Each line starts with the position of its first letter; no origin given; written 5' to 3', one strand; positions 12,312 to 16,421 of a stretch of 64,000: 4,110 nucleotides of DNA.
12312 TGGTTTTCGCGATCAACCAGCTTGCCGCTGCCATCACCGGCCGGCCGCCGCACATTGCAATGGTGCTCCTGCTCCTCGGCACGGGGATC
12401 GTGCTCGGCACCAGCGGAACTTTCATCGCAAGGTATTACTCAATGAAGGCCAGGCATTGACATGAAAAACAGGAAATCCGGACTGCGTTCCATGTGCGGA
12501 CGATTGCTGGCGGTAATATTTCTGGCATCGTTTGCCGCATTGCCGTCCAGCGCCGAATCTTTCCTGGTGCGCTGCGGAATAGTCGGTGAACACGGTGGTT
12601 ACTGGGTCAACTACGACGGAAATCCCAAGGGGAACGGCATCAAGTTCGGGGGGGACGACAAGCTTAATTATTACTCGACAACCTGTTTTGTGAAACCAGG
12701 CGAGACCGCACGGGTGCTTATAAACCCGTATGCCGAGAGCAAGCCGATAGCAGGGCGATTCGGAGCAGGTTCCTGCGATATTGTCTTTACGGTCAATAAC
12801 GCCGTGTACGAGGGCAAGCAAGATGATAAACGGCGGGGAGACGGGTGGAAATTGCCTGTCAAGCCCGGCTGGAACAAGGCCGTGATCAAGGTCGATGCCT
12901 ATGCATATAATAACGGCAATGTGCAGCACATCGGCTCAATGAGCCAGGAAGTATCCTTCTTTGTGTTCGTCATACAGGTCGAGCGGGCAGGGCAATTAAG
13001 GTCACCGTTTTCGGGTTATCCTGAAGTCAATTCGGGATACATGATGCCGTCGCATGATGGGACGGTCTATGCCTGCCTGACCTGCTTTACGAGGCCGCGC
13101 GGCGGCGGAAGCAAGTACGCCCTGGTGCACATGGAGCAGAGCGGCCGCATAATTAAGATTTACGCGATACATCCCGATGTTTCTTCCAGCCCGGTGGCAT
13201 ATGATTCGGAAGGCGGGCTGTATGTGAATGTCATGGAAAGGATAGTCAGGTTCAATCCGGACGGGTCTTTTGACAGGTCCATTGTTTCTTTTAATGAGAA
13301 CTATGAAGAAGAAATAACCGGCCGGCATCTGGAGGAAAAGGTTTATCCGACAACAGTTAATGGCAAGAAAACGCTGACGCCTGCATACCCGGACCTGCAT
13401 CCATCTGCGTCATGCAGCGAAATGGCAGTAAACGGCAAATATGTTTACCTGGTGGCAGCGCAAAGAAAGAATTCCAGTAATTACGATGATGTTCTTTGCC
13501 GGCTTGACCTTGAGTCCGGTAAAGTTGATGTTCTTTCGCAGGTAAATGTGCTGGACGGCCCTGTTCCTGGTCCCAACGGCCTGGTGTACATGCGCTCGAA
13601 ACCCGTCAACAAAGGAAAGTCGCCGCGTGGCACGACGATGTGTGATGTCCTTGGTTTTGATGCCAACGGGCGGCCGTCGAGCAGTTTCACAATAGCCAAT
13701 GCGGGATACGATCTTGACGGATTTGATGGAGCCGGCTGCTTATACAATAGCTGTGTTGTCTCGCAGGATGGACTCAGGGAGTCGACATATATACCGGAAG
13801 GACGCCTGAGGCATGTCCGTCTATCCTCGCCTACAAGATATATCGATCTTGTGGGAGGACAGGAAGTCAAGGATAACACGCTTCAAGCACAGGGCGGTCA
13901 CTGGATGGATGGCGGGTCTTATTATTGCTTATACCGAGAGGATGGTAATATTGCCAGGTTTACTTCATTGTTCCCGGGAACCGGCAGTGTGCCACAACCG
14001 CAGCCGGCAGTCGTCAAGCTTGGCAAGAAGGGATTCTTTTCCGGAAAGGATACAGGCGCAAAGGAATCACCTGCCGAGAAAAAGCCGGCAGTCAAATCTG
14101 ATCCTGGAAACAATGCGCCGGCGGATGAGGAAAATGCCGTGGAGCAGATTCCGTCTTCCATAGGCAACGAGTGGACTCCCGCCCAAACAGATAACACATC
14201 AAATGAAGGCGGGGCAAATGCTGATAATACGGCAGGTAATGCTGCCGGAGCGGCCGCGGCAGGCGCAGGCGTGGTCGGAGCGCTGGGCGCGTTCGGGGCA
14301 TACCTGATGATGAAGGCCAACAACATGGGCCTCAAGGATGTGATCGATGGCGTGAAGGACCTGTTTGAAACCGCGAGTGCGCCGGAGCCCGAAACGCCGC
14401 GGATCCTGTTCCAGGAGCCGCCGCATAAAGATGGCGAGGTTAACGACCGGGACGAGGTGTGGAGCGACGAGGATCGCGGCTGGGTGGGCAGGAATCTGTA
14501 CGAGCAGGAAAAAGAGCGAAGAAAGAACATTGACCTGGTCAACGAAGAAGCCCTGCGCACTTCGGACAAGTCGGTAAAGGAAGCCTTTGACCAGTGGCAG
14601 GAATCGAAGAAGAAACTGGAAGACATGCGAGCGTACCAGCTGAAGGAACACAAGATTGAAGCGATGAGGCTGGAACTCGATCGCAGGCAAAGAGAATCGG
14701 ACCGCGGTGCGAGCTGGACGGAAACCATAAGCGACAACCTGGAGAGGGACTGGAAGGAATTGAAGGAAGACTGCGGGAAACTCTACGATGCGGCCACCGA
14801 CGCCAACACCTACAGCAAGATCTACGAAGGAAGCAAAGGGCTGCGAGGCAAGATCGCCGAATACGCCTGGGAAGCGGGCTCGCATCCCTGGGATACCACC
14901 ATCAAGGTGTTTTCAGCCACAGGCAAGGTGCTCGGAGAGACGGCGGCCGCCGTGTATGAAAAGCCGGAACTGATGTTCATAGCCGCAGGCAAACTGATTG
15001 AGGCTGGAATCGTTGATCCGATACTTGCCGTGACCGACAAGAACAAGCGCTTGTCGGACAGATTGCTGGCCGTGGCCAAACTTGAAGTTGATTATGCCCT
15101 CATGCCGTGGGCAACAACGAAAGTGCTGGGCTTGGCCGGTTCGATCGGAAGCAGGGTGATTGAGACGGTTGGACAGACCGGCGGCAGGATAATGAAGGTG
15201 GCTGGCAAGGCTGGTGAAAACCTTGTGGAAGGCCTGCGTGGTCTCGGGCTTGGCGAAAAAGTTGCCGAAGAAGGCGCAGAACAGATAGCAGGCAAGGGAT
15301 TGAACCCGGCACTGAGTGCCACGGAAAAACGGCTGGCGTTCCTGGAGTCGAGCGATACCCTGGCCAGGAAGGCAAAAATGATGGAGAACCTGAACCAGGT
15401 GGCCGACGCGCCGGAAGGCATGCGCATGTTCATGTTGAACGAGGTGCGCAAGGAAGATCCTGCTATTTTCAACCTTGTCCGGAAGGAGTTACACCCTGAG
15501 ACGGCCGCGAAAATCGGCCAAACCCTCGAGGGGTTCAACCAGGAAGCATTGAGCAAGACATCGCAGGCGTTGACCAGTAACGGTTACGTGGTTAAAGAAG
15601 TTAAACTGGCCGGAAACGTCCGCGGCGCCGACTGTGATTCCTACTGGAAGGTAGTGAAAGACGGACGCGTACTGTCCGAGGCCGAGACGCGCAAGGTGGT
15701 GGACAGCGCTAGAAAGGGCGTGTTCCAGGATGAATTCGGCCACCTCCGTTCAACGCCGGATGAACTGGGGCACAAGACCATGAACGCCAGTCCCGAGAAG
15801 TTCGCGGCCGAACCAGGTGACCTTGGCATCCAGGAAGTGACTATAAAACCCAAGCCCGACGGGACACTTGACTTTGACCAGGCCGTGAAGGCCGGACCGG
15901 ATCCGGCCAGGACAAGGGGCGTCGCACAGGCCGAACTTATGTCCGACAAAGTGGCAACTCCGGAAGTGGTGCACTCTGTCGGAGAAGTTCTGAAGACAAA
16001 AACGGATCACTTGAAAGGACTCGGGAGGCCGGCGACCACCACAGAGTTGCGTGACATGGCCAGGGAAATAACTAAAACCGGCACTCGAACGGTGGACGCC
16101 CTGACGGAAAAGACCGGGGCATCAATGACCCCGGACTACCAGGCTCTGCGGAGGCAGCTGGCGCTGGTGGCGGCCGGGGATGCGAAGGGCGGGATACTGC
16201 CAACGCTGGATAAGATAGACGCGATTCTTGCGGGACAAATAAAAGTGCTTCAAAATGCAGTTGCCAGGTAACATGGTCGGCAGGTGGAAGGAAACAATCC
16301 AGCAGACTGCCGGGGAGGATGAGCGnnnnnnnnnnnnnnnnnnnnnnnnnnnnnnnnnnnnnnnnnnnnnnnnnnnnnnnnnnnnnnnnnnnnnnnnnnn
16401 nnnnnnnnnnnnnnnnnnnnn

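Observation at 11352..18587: Coupled cluster of four zinc-ribbon/giant-protein genes next to mscL: candidate undescribed membrane-associated system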

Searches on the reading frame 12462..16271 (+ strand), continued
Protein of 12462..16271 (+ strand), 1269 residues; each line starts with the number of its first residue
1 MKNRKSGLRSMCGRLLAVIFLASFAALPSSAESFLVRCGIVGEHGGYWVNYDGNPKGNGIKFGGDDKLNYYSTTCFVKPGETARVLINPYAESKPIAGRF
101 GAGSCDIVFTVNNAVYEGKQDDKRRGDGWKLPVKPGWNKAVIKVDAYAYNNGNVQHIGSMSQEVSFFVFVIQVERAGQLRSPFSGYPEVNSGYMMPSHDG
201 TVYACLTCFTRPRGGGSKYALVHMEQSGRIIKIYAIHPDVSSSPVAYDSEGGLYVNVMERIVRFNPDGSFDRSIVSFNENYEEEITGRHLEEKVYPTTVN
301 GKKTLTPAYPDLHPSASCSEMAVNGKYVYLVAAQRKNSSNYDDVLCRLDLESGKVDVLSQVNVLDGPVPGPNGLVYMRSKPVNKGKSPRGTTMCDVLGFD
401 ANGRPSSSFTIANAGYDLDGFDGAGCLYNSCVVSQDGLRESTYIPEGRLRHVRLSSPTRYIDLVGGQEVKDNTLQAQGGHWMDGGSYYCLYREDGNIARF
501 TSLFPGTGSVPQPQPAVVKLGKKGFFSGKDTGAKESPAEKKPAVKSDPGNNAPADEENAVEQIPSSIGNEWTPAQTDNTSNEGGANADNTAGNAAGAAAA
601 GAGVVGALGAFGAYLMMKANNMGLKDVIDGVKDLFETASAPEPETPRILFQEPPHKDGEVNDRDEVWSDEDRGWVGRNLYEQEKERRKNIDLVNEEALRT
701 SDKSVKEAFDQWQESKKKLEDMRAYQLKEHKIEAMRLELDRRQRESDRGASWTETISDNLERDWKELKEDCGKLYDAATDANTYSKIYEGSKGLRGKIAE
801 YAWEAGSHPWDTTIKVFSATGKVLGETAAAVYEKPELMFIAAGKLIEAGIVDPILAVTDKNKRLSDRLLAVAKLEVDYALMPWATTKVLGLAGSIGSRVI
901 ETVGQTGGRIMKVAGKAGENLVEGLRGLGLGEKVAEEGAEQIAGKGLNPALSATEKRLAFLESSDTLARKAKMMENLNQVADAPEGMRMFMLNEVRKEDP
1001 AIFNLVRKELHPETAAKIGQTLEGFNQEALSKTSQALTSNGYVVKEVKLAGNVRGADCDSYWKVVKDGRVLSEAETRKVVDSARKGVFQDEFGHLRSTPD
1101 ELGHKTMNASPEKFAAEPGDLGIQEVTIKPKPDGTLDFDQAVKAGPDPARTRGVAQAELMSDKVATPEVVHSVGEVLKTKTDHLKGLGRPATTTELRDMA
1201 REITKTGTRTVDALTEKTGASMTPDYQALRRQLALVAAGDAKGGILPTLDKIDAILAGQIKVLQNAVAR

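Call 36: find_encoding_contigs(protein=P0040, flank=8000, max_places=2)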
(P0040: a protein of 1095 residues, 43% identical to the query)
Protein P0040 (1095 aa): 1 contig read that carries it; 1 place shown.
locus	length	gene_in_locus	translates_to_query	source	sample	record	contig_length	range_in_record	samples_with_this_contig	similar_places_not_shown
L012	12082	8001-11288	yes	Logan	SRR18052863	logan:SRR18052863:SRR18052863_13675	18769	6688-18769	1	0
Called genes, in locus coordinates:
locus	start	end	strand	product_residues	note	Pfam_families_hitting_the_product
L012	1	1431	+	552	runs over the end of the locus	PF02538:Hydantoinase_B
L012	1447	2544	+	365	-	PF01321:Creatinase_N, PF00557:Peptidase_M24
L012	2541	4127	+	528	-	PF02538:Hydantoinase_B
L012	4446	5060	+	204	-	-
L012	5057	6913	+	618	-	PF13240:Zn_Ribbon_1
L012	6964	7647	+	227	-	PF12773:DZR (weak), PF13240:Zn_Ribbon_1, PF13248:Zn_ribbon_3 (weak), PF06271:RDD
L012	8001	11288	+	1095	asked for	-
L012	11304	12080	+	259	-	?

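Call 64: find_encoding_contigs(protein=P0011, flank=6000, max_places=2)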
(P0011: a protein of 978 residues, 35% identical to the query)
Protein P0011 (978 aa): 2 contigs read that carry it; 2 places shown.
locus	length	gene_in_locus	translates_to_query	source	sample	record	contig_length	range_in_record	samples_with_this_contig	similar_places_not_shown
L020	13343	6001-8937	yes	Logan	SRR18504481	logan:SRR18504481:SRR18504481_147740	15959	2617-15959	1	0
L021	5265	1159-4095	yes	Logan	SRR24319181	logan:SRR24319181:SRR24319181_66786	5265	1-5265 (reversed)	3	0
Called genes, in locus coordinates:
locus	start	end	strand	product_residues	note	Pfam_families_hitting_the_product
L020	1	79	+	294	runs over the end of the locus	PF00303:Thymidylat_synt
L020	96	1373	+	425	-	PF04127:DFP, PF12917:YfbR-like, PF13023:HD_3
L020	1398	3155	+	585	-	PF01451:LMWPc (weak), PF00989:PAS, PF08448:PAS_4, PF13426:PAS_9, PF00158:Sigma54_activat, PF14532:Sigma54_activ_2, PF25601:AAA_lid_14, PF02954:HTH_8, +2 more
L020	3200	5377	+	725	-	PF00933:Glyco_hydro_3, PF01915:Glyco_hydro_3_C, PF14310:Fn3-like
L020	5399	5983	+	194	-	-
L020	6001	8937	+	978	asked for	-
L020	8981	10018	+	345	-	PF13240:Zn_Ribbon_1 (faint)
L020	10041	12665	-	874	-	PF01326:PPDK_N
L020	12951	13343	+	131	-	?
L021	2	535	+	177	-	?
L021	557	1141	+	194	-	-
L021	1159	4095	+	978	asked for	-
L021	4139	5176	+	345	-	PF13240:Zn_Ribbon_1 (faint)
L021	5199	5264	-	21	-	?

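Call 65: find_encoding_contigs(protein=P0012, flank=6000, max_places=2)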
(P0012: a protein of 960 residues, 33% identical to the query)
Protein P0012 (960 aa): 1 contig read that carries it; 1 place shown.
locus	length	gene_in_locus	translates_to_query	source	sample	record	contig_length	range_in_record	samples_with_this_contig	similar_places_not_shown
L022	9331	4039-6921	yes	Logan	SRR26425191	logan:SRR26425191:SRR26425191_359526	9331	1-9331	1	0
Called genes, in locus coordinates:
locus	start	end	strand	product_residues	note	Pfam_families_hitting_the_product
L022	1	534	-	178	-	?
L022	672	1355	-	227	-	PF00072:Response_reg, PF00196:GerE, PF08281:Sigma70_r4_2 (weak)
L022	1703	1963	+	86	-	-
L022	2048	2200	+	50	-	-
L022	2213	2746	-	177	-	-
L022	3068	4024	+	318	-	PF07998:Peptidase_M54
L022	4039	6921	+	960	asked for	-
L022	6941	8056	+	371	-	PF13240:Zn_Ribbon_1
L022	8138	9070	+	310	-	PF13240:Zn_Ribbon_1, PF13248:Zn_ribbon_3 (weak), PF16156:DUF4864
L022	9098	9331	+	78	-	?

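Call 66: find_encoding_contigs(protein=P0015, flank=6000, max_places=2)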
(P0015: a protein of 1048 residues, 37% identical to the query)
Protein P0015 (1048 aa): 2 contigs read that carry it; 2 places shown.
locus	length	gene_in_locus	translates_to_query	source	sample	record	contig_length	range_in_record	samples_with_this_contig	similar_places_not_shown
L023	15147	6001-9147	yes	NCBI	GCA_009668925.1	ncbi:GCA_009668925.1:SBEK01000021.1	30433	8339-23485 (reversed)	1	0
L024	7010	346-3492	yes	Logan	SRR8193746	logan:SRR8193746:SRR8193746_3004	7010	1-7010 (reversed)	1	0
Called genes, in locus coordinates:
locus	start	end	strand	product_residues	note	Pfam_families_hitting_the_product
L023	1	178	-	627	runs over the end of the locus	PF02574:S-methyl_trans, PF02219:MTHFR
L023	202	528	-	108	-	PF13360:PQQ_2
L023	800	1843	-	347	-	PF00989:PAS, PF13188:PAS_8, PF13426:PAS_9, PF08447:PAS_3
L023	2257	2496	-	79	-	-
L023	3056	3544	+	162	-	-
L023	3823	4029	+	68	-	-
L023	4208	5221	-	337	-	PF01797:Y1_Tnp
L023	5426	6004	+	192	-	-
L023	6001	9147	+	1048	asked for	-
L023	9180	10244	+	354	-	-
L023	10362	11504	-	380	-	PF12773:DZR, PF13240:Zn_Ribbon_1 (weak), PF13248:Zn_ribbon_3 (weak), PF14446:Prok-RING_1 (faint), PF17032:Zn_ribbon_15 (faint), PF18912:DZR_2 (faint), PF24460:DUF7575 (weak), PF13240:Zn_Ribbon_1 (weak)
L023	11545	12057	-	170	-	PF17032:Zn_ribbon_15 (faint), PF12773:DZR, PF13240:Zn_Ribbon_1 (weak)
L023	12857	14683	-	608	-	PF02770:Acyl-CoA_dh_M, PF00441:Acyl-CoA_dh_1, PF22924:ACOX_C_alpha1, PF12806:Acyl-CoA_dh_C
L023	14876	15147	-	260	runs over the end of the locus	PF00378:ECH_1, PF16113:ECH_2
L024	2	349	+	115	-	?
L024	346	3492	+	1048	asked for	-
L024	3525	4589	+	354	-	-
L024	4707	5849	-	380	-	PF12773:DZR, PF13240:Zn_Ribbon_1 (weak), PF13248:Zn_ribbon_3 (weak), PF14446:Prok-RING_1 (faint), PF17032:Zn_ribbon_15 (faint), PF18912:DZR_2 (faint), PF24460:DUF7575 (weak), PF13240:Zn_Ribbon_1 (weak)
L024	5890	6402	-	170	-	PF17032:Zn_ribbon_15 (faint), PF12773:DZR, PF13240:Zn_Ribbon_1 (weak)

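Call 67: find_encoding_contigs(protein=P0020, flank=6000, max_places=2)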
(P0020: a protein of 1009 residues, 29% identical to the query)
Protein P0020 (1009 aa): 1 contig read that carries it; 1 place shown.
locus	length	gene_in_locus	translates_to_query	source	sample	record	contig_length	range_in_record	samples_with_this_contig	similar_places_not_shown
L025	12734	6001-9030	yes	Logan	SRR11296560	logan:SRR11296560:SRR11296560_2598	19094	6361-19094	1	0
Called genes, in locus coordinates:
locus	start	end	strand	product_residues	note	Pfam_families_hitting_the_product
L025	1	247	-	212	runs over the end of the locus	PF13689:DUF4154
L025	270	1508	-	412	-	PF00593:TonB_dep_Rec_b-barrel, PF14905:OMP_b-brl_3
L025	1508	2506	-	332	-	PF07715:Plug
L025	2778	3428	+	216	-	PF02578:Cu-oxidase_4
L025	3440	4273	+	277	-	PF00288:GHMP_kinases_N, PF08544:GHMP_kinases_C (weak)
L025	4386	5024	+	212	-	PF12773:DZR (weak), PF13240:Zn_Ribbon_1, PF16156:DUF4864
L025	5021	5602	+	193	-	-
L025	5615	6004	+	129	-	-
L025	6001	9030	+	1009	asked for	-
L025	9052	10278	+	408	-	PF17032:Zn_ribbon_15 (faint), PF12773:DZR, PF13240:Zn_Ribbon_1 (weak), PF24463:DUF7577 (faint), PF13248:Zn_ribbon_3 (weak)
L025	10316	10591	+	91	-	PF12773:DZR (faint), PF13240:Zn_Ribbon_1 (weak)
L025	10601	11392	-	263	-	PF01430:HSP33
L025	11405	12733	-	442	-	?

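Call 82: find_encoding_contigs(protein=P0035, flank=6000, max_places=2)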
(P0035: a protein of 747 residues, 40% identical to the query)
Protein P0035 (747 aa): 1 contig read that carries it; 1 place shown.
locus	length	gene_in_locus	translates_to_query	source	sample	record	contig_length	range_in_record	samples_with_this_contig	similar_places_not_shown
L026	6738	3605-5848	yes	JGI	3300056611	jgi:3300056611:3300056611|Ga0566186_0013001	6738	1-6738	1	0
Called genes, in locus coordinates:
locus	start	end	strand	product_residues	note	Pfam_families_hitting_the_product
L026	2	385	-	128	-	?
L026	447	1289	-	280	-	-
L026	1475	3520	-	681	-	PF00920:ILVD_EDD_N, PF24877:ILV_EDD_C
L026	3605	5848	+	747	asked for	-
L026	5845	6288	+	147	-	-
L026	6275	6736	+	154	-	?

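Call 96: search_protein_families(library=pfam, proteins=[L010:13179-14345:-, L023:10362-11504:-, L012:5057-6913:+, L022:8138-9070:+, L025:4386-5024:+, L007:12839-13447:-, L007:5955-7007:+, L011:1793-2311:+, L025:5021-5602:+], max_evalue=0.01)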
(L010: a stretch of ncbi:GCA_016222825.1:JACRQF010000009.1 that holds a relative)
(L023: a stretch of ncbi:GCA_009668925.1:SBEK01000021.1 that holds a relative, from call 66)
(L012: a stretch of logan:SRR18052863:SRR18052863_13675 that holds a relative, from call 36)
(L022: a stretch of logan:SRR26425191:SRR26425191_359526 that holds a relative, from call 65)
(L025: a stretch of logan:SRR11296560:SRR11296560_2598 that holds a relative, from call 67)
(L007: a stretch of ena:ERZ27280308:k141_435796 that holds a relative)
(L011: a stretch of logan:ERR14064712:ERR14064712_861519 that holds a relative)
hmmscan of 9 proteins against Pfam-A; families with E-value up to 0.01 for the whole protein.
L010:13179-14345:- (388 aa): 3 families
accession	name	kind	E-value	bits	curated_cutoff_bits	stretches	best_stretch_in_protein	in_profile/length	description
PF12773.13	DZR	-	8e-05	23.2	27.3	1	73-93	25-45/45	Double zinc ribbon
PF13240.11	Zn_Ribbon_1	-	0.00026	21.1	25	1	75-96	2-23/23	zinc-ribbon domain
PF13248.11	Zn_ribbon_3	-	0.003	17.4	27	1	74-95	4-25/26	zinc-ribbon domain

L023:10362-11504:- (380 aa): 10 families
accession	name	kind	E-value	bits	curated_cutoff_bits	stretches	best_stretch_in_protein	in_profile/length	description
PF13240.11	Zn_Ribbon_1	-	1.2e-14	53.9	25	2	10-32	1-23/23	zinc-ribbon domain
PF24460.1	DUF7575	-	3.7e-13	49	28.5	2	9-32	4-27/28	Domain of unknown function (DUF7575)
PF13248.11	Zn_ribbon_3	-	8.3e-12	44.6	27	2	8-32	2-26/26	zinc-ribbon domain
PF12773.13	DZR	-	9.9e-11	42.1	27.3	1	11-60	1-45/45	Double zinc ribbon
PF17032.10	Zn_ribbon_15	-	3.8e-08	34.4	28.9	2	3-29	47-73/73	zinc-ribbon family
PF14446.12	Prok-RING_1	-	3.2e-07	30.6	29.1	1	40-66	5-33/54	Prokaryotic RING finger family 1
PF18912.6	DZR_2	-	3e-06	27.4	27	2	10-59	9-55/56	Double zinc ribbon domain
PF24463.1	DUF7577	-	0.00014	21.8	28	0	11-32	5-26/27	Domain of unknown function (DUF7577)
PF10571.15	UPF0547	-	0.00015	22.3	29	1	9-29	1-21/26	Uncharacterised protein family UPF0547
PF14803.11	Zn_ribbon_Nudix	-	0.0014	18.9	25.6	0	55-68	2-15/34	Nudix N-terminal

L012:5057-6913:+ (618 aa): 4 families
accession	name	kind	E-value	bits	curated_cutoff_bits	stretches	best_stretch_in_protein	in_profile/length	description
PF13240.11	Zn_Ribbon_1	-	1.5e-07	31.4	25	1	6-27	1-22/23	zinc-ribbon domain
PF13248.11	Zn_ribbon_3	-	3.6e-05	23.5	27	1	7-26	5-24/26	zinc-ribbon domain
PF12773.13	DZR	-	0.00016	22.2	27.3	1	7-27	1-21/45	Double zinc ribbon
PF24463.1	DUF7577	-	0.0051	16.8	28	1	3-27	1-25/27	Domain of unknown function (DUF7577)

L022:8138-9070:+ (310 aa): 6 families
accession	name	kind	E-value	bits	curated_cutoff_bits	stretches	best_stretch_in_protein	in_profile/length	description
PF16156.12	DUF4864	-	9e-10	39.3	27.1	1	102-196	14-111/117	Domain of unknown function (DUF4864)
PF13240.11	Zn_Ribbon_1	-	5.1e-08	32.9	25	1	3-24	1-22/23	zinc-ribbon domain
PF13248.11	Zn_ribbon_3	-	2.8e-06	27.1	27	1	4-24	5-25/26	zinc-ribbon domain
PF12773.13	DZR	-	0.00014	22.4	27.3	1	4-24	1-21/45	Double zinc ribbon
PF14803.11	Zn_ribbon_Nudix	-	0.00058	20.2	25.6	0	16-26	1-11/34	Nudix N-terminal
PF17032.10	Zn_ribbon_15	-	0.0094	17.2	28.9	0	3-22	54-73/73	zinc-ribbon family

L025:4386-5024:+ (212 aa): 3 families
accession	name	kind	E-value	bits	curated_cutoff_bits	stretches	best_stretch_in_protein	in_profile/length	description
PF16156.12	DUF4864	-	2.1e-10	41.3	27.1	1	95-192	9-109/117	Domain of unknown function (DUF4864)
PF13240.11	Zn_Ribbon_1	-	5.4e-09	36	25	1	3-24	1-22/23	zinc-ribbon domain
PF12773.13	DZR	-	9.1e-06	26.2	27.3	1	4-26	1-23/45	Double zinc ribbon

L007:12839-13447:- (202 aa): 4 families
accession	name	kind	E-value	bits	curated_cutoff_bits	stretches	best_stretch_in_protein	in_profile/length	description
PF13240.11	Zn_Ribbon_1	-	3.7e-08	33.3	25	1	4-26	1-23/23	zinc-ribbon domain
PF12773.13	DZR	-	3.9e-05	24.2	27.3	1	5-27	1-23/45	Double zinc ribbon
PF14803.11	Zn_ribbon_Nudix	-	0.00028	21.2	25.6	0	17-29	1-13/34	Nudix N-terminal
PF13248.11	Zn_ribbon_3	-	0.0054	16.6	27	1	5-25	5-25/26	zinc-ribbon domain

L007:5955-7007:+ (350 aa): 2 families
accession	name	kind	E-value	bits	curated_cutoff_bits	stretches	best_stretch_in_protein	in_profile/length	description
PF21247.3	Fic-like_C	-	9.9e-26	89.9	27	1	277-339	1-63/64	Filamentation induced by cAMP protein Fic-like, C-terminal domain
PF02661.23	Fic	-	9.5e-21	74.9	24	1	115-211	3-93/93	Fic/DOC family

L011:1793-2311:+ (172 aa): 0 families

L025:5021-5602:+ (193 aa): 0 families

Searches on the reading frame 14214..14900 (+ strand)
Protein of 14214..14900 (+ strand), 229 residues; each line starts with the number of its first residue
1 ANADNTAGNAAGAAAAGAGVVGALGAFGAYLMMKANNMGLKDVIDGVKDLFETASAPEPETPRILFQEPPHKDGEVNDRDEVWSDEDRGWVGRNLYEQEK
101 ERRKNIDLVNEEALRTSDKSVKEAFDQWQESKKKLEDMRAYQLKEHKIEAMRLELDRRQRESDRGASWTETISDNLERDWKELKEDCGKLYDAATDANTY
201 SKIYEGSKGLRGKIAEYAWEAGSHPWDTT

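Call 94: search_dna_similar(query=window:14214-14900:+, collection=plasmids, mode=protein, max_evalue=0.001, max_rows=10)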
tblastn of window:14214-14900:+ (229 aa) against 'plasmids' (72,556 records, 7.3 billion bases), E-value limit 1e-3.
No match.
